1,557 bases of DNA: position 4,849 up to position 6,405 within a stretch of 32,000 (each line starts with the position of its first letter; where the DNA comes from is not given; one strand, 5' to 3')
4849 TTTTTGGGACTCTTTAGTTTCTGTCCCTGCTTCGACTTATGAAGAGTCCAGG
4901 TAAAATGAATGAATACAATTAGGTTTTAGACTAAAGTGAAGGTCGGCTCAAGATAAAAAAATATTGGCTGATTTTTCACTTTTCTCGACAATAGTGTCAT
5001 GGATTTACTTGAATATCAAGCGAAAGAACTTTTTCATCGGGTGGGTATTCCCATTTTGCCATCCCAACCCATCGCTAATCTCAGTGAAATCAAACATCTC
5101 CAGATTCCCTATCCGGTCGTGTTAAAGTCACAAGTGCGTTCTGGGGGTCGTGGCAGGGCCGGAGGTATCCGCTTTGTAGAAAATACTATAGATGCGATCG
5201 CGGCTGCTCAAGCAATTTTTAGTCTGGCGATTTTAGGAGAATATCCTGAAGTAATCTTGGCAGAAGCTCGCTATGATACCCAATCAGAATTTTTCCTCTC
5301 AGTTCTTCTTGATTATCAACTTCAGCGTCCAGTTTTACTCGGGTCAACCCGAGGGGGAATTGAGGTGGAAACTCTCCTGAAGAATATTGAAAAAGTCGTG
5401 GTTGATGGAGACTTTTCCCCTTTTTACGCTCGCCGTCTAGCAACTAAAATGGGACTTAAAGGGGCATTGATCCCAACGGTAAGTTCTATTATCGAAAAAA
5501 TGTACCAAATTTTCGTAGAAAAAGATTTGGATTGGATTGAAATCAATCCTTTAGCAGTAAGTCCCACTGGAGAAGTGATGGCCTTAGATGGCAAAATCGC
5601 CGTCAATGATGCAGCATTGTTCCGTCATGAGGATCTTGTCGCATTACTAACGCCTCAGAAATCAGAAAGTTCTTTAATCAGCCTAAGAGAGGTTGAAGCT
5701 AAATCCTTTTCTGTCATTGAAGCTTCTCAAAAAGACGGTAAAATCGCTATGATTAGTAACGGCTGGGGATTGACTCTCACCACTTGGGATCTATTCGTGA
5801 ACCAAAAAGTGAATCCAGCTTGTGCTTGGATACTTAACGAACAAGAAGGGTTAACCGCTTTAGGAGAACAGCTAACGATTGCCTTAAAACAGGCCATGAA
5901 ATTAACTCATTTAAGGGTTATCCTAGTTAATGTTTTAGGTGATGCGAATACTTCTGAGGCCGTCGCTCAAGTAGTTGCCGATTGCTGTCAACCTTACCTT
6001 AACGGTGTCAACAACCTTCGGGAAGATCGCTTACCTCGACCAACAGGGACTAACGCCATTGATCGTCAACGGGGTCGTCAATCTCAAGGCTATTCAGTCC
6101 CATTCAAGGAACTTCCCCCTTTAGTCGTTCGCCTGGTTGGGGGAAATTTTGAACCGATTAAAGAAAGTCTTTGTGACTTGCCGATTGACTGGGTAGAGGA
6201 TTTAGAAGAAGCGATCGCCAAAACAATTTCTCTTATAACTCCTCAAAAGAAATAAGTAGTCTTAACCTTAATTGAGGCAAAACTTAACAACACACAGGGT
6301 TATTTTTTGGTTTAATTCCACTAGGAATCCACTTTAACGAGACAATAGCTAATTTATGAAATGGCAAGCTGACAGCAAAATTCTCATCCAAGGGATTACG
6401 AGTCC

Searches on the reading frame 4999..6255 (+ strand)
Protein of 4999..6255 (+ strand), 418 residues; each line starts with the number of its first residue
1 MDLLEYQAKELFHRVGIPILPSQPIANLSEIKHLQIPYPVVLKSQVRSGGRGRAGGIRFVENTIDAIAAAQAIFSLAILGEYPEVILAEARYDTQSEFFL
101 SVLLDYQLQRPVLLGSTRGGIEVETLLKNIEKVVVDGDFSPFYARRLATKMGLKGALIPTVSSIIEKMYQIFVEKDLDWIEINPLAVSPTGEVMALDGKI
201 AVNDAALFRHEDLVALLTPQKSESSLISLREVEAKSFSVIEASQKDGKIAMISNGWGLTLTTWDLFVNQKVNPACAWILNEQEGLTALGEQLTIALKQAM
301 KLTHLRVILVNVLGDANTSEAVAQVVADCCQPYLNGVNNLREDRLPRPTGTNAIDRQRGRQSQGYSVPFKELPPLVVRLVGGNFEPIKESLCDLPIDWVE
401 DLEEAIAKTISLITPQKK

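Call 78: search_protein_families(library=pfam, proteins=[window:4999-6255:+], max_evalue=0.001)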
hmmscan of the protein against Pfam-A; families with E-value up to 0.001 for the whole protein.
window:4999-6255:+ (418 aa): 3 families
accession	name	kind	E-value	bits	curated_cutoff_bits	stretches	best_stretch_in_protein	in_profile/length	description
PF08442.15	ATP-grasp_2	-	1.4e-37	129.7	29.5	1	3-186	2-201/202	ATP-grasp domain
PF24948.1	Citrate_synth_N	-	8e-08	32.4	83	1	92-209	112-227/232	ATP-citrate synthase ATP-grasp domain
PF13549.11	ATP-grasp_5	-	1.5e-06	28.2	27.6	1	3-202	10-221/221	ATP-grasp domain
